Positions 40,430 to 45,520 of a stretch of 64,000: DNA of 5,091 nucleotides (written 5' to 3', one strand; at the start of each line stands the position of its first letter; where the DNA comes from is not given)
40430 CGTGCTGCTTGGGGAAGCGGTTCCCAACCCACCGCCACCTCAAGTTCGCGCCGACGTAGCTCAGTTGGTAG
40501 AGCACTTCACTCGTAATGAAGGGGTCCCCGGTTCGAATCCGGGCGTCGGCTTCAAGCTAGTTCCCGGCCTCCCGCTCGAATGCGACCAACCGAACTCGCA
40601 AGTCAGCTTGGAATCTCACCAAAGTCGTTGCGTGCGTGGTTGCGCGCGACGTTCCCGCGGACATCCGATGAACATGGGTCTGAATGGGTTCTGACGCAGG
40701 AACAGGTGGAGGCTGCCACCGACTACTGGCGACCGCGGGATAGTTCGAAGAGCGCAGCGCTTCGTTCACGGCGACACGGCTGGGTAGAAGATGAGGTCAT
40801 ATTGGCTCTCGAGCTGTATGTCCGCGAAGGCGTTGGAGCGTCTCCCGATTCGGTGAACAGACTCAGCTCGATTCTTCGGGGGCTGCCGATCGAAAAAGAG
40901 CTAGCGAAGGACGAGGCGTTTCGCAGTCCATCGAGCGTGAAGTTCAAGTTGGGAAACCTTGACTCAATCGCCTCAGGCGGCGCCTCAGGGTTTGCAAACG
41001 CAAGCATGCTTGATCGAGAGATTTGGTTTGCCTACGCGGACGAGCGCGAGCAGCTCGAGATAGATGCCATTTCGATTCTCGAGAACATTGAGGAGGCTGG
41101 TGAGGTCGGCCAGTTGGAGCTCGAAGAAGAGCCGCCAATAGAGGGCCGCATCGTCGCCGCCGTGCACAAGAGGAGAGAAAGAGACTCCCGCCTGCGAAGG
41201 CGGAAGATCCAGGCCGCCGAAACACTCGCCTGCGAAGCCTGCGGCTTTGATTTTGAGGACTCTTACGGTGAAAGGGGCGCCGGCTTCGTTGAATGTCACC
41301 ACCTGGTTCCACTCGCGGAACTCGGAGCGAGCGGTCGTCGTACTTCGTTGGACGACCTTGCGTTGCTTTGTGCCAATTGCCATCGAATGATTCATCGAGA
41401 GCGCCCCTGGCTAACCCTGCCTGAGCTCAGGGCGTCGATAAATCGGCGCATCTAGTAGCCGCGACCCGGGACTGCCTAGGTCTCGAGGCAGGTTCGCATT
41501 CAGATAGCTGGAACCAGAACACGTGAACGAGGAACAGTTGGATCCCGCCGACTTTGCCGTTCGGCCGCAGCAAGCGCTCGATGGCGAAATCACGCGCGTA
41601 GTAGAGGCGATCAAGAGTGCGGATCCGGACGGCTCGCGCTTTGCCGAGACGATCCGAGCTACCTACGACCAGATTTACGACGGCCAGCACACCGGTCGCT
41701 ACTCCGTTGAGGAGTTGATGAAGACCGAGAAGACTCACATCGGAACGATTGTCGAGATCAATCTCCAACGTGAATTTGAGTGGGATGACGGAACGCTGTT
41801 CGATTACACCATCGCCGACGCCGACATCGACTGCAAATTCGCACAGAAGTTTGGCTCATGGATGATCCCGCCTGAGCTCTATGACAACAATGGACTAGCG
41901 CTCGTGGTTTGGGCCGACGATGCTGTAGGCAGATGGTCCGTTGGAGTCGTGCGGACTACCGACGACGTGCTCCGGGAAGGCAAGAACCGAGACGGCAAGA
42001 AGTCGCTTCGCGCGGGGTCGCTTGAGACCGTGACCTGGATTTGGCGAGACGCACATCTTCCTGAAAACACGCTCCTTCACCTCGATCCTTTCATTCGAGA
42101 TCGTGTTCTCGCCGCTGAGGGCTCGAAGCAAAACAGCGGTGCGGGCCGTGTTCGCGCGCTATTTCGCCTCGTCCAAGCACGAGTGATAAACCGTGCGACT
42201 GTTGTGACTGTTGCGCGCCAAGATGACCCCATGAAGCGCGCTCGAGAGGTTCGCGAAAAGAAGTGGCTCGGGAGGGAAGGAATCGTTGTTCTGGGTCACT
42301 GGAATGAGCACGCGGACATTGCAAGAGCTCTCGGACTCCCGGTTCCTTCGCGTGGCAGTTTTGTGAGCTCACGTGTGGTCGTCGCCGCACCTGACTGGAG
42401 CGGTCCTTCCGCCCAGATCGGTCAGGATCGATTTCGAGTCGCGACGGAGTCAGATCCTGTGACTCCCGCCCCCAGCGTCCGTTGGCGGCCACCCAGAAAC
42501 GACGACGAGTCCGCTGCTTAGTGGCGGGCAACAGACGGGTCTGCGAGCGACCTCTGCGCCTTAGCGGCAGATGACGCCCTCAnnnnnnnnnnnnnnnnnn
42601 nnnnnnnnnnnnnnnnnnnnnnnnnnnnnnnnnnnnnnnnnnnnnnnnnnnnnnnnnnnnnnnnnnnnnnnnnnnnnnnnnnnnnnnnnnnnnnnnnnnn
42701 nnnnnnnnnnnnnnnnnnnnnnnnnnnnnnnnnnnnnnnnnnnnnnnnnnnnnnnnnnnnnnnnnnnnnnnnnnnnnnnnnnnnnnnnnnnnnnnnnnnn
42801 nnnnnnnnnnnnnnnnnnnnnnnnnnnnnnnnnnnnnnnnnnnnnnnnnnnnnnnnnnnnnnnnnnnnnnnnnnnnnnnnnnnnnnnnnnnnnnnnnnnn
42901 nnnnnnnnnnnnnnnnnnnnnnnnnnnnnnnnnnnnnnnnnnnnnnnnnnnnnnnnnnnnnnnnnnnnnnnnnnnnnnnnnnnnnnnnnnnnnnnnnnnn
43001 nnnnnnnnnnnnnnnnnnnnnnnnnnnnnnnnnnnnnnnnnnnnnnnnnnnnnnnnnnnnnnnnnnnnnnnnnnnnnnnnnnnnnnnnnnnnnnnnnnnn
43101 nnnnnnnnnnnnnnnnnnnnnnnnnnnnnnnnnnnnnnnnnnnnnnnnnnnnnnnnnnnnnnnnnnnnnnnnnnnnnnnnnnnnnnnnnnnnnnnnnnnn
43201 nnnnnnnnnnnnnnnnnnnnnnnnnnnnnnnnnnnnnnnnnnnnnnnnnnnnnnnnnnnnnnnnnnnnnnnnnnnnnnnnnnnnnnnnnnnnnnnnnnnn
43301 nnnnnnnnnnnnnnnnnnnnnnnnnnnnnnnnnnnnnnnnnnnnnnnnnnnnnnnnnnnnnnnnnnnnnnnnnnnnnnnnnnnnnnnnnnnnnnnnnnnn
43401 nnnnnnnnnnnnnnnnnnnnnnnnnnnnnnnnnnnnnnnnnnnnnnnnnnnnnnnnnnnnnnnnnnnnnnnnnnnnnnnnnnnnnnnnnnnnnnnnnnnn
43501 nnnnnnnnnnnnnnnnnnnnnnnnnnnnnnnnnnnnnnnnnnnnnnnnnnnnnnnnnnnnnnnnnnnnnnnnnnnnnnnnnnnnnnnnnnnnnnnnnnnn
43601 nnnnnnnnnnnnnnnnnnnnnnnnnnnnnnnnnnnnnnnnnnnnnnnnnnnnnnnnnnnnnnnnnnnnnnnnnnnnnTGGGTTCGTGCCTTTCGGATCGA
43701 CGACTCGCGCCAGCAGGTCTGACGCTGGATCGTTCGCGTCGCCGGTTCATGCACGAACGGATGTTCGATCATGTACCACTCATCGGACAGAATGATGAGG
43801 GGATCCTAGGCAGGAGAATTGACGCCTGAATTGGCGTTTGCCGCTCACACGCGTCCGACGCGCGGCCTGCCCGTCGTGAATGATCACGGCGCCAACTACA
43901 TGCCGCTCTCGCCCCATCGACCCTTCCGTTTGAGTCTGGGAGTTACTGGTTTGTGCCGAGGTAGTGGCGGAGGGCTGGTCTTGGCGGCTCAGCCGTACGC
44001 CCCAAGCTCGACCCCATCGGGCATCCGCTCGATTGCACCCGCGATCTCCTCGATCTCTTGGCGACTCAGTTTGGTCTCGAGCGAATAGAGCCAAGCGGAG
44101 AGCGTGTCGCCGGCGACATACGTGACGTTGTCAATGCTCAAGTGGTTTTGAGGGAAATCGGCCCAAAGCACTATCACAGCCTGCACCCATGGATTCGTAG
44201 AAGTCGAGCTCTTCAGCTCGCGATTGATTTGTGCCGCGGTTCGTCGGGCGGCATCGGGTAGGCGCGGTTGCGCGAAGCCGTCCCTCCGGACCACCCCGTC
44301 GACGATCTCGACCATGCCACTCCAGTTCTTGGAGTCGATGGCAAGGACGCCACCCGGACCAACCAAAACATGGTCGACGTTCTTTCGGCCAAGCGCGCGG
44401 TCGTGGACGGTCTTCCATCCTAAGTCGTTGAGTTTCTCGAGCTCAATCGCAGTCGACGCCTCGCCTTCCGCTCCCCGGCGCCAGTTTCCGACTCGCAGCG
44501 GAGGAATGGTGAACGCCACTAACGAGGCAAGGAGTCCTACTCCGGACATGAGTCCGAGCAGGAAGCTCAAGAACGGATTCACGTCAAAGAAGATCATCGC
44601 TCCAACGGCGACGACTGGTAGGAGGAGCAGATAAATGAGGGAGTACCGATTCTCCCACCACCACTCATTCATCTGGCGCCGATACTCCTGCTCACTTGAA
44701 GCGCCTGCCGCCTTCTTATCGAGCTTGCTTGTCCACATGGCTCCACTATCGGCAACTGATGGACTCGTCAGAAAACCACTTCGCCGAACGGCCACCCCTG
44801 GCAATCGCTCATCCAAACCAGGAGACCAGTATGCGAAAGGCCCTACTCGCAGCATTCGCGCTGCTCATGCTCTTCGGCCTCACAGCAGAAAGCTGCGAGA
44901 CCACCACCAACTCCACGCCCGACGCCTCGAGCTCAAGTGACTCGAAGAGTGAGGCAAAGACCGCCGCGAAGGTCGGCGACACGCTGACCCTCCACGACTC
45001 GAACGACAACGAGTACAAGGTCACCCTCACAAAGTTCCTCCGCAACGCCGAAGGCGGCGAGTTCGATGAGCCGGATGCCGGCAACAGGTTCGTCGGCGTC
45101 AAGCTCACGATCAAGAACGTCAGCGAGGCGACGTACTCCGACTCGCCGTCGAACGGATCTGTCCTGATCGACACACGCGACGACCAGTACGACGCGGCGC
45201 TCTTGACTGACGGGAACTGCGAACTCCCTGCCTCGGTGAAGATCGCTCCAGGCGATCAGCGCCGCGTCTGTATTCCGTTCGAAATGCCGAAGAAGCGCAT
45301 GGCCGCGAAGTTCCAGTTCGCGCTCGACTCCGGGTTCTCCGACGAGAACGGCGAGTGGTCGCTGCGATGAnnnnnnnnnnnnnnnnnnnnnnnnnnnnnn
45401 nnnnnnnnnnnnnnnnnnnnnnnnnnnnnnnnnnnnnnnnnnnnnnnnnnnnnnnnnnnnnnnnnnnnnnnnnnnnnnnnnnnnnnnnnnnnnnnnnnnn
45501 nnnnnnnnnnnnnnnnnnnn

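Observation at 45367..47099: Uncharacterised four-gene cluster in the island: toxin-like protein, zinc-ribbon protein, small TM protein and an RNxxxH (HEPN-like) protein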

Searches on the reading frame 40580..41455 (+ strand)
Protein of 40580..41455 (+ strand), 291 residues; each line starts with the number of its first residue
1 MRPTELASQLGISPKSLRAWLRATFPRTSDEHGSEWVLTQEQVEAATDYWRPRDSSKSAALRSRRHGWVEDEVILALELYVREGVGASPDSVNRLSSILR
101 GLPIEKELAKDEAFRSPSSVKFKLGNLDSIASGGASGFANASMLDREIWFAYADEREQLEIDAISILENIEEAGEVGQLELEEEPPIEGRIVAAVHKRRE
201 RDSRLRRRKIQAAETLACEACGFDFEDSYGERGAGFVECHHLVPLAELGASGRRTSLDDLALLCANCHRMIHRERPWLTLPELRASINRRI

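Call 4: search_protein_families(library=pfam, proteins=[window:40580-41455:+], max_evalue=1)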
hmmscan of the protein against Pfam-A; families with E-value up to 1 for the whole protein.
window:40580-41455:+ (291 aa): 8 families
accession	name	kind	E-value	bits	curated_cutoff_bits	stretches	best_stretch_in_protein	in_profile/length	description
PF01844.29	HNH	-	6.2e-10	39.5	21.4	1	218-274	1-47/47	HNH endonuclease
PF13391.12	HNH_2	-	0.0027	18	21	1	218-273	1-60/66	HNH endonuclease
PF13411.12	MerR_1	-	0.042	14.4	21.6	1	1-44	1-44/69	MerR HTH family regulatory protein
PF01527.26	HTH_Tnp_1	-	0.047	14.4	24.1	1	5-24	28-47/75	Transposase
PF03374.19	ANT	-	0.086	13.6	25.3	1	4-45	27-68/108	Phage antirepressor protein KilAC domain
PF12728.13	HTH_17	-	0.089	13.5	27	1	2-44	3-44/51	Helix-turn-helix domain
PF00376.29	MerR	-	0.093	13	28.2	1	4-22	3-21/38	MerR family regulatory protein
PF04770.17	ZF-HD_dimer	-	0.61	10.9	27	0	259-274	35-52/55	ZF-HD protein dimerisation region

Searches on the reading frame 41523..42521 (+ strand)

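Call 4: search_protein_families(library=pfam, proteins=[window:41523-42521:+], max_evalue=1)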
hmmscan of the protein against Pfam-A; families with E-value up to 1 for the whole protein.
window:41523-42521:+ (332 aa): 1 family
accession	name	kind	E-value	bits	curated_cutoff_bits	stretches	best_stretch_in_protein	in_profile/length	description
PF09126.16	NaeI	-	2.1e-104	349.2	25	1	25-315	2-288/288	Restriction endonuclease NaeI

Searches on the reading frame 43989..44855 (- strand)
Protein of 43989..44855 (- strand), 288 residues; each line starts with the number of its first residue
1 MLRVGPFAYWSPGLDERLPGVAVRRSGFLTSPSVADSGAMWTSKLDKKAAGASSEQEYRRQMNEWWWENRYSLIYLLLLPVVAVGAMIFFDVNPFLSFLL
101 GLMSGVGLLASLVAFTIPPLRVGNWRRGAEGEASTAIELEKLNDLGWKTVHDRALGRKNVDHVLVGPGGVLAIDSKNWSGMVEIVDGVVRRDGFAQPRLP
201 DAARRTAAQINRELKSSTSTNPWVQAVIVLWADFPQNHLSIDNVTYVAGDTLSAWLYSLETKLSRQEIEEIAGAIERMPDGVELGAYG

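Call 4: search_protein_families(library=pfam, proteins=[window:43989-44855:-], max_evalue=1)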
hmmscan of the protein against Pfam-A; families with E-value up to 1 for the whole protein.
window:43989-44855:- (288 aa): 2 families
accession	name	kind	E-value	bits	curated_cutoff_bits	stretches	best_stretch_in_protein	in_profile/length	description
PF08378.17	NERD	-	6.3e-14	52.9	22.1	1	127-230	1-110/111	Nuclease-related domain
PF03899.21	ATP-synt_I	-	0.66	10.9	25.1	0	71-114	2-45/99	ATP synthase I chain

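Call 5: search_protein_families(library=padloc, proteins=[window:43989-44855:-], max_evalue=1)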
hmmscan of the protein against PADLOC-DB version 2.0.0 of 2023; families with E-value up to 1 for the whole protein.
window:43989-44855:- (288 aa): 1 family
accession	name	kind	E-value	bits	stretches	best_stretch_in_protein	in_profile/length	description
PDLC03921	MkoA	-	0.023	10.3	1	156-242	43-135/1607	-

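Call 6: search_protein_families(library=ncbifam, proteins=[window:43989-44855:-], max_evalue=1)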
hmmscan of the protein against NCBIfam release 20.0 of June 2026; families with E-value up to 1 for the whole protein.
window:43989-44855:- (288 aa): 1 family
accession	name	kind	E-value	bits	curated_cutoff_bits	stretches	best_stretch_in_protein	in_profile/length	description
NF047741.1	antiphage_MADS6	equivalog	0.00052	18.7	460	1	130-233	13-124/612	methylation-associated defense system protein kinase MAD6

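Call 7: search_protein_families(library=phrogs, proteins=[window:43989-44855:-], max_evalue=1)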
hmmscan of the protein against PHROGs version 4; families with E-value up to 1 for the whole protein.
window:43989-44855:- (288 aa): 2 families
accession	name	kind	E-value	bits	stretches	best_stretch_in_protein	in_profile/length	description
phrog_38277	-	unknown function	3.7e-10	40.8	1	124-188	68-142/243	-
phrog_3967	-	unknown function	0.53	11.3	1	55-74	24-43/77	-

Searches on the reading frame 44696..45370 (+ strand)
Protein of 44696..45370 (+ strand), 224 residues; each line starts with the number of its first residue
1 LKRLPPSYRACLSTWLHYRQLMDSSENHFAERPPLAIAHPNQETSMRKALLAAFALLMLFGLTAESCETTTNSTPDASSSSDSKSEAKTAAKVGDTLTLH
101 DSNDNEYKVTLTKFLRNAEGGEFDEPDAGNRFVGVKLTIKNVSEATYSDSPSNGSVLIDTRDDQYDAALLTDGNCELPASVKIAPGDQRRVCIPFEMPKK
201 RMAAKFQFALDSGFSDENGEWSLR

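Call 4: search_protein_families(library=pfam, proteins=[window:44696-45370:+], max_evalue=1)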
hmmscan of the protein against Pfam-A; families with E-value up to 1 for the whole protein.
window:44696-45370:+ (224 aa): 2 families
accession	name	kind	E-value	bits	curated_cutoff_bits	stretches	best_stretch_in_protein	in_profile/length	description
PF11611.13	DUF4352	-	3.6e-12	47.1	25.9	1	103-216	8-119/122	Domain of unknown function (DUF4352)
PF16729.10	DUF5067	-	0.0011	19.3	27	1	79-200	3-116/126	Domain of unknown function (DUF5067)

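Call 5: search_protein_families(library=padloc, proteins=[window:44696-45370:+], max_evalue=1)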
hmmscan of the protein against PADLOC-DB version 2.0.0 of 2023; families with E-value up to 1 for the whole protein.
window:44696-45370:+ (224 aa): 1 family
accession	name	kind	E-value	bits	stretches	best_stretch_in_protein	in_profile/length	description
PDLC04163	HEC-09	-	0.029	12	1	155-207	113-165/203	-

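Call 6: search_protein_families(library=ncbifam, proteins=[window:44696-45370:+], max_evalue=1)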
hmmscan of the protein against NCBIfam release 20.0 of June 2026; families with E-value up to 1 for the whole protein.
window:44696-45370:+ (224 aa): 1 family
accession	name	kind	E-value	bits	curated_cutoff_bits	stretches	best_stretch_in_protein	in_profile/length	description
NF033420.0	T6SS_PAAR_dom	equivalog_domain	0.14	12.3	124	1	72-105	18-51/94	type VI secretion system PAAR protein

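Call 7: search_protein_families(library=phrogs, proteins=[window:44696-45370:+], max_evalue=1)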
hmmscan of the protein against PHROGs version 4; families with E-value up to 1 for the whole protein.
window:44696-45370:+ (224 aa): 4 families
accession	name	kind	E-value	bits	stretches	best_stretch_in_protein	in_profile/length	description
phrog_806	-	unknown function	9.9e-18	65.8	1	48-213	3-175/187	-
phrog_3727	-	unknown function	0.00016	22.5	1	46-167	1-142/209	-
phrog_34185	-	unknown function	0.25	12.3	1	73-143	55-128/146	-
phrog_2316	-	unknown function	0.33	11.7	1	46-107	1-65/191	-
